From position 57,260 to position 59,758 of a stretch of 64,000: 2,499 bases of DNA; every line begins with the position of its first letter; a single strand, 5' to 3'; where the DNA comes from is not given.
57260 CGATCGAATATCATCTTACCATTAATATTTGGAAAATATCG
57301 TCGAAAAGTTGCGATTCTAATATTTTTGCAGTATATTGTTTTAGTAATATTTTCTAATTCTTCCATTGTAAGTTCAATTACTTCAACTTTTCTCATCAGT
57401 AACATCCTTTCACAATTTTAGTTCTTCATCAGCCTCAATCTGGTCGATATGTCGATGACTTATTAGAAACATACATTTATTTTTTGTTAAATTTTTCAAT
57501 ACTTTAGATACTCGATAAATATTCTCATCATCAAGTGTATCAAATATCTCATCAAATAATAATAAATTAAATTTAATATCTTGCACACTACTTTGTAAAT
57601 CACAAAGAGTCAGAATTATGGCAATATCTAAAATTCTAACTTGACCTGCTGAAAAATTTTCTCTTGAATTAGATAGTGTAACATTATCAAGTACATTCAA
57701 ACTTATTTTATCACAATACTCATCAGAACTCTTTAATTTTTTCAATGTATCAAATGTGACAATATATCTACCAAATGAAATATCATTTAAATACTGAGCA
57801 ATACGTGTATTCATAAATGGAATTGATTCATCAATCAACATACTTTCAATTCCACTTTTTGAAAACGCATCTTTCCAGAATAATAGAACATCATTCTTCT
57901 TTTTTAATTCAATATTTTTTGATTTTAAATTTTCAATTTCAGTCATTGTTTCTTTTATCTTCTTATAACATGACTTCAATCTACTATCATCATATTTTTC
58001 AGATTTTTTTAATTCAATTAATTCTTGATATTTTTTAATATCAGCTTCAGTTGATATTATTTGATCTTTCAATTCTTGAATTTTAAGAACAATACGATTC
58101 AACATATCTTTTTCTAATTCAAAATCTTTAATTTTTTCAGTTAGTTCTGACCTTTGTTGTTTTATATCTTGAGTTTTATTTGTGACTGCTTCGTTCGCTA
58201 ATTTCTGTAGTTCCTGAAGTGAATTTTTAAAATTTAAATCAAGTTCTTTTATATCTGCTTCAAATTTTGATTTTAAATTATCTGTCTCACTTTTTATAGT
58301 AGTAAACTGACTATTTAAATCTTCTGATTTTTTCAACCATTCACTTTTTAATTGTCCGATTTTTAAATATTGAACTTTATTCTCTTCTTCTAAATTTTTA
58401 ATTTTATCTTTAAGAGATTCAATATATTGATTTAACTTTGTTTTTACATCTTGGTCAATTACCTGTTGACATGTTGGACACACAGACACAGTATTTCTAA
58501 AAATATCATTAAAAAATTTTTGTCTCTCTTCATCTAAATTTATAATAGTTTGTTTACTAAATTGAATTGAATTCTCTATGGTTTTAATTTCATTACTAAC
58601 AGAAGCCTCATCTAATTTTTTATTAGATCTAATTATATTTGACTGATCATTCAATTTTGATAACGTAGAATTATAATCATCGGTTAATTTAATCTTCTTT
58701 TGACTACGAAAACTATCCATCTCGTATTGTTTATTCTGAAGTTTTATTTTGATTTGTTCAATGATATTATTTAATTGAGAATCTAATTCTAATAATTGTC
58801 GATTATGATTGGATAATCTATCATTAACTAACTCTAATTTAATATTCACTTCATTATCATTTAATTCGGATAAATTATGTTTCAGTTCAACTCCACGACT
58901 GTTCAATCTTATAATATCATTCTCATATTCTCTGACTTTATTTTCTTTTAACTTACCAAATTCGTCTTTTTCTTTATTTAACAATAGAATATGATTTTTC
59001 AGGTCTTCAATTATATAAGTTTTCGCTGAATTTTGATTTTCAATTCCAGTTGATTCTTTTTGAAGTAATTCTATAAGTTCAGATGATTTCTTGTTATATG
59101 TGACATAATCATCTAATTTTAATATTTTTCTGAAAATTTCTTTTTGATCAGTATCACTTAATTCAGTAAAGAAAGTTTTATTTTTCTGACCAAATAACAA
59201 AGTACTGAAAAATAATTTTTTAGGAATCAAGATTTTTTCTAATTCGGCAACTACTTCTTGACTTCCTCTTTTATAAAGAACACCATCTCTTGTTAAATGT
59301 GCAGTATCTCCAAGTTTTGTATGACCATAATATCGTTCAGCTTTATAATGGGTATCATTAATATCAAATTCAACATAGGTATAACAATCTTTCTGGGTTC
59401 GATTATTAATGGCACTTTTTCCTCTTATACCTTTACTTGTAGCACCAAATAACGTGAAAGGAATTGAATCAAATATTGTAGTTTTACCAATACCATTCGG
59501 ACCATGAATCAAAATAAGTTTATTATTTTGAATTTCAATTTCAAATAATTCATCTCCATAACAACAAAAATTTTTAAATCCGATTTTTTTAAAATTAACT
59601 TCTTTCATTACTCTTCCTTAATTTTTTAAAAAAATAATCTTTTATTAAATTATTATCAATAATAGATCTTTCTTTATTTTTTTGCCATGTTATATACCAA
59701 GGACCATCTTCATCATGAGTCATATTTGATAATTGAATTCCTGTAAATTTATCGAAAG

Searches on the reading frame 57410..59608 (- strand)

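Call 15: search_protein_families(library=pfam, proteins=[window:57410-59608:-], max_evalue=0.01)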
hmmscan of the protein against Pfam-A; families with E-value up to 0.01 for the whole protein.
window:57410-59608:- (732 aa): 6 families
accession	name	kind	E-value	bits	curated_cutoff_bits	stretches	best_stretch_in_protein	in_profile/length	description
PF13476.12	AAA_23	-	4.7e-11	44.1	27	1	9-220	2-176/201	AAA domain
PF02463.25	SMC_N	-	1.1e-05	25.4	40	1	7-727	3-206/220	RecF/RecN/SMC N terminal domain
PF13558.12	SbcC_Walker_B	-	0.0003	21.4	27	1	644-705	25-89/90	SbcC/RAD50-like, Walker B motif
PF13555.12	AAA_29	-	0.00062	19.9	27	1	23-57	16-50/61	P-loop containing region of AAA domain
PF13514.12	AAA_27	-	0.0011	19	22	1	6-57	3-54/206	AAA domain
PF13479.12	AAA_24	-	0.0054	17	27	0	29-70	2-43/195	AAA domain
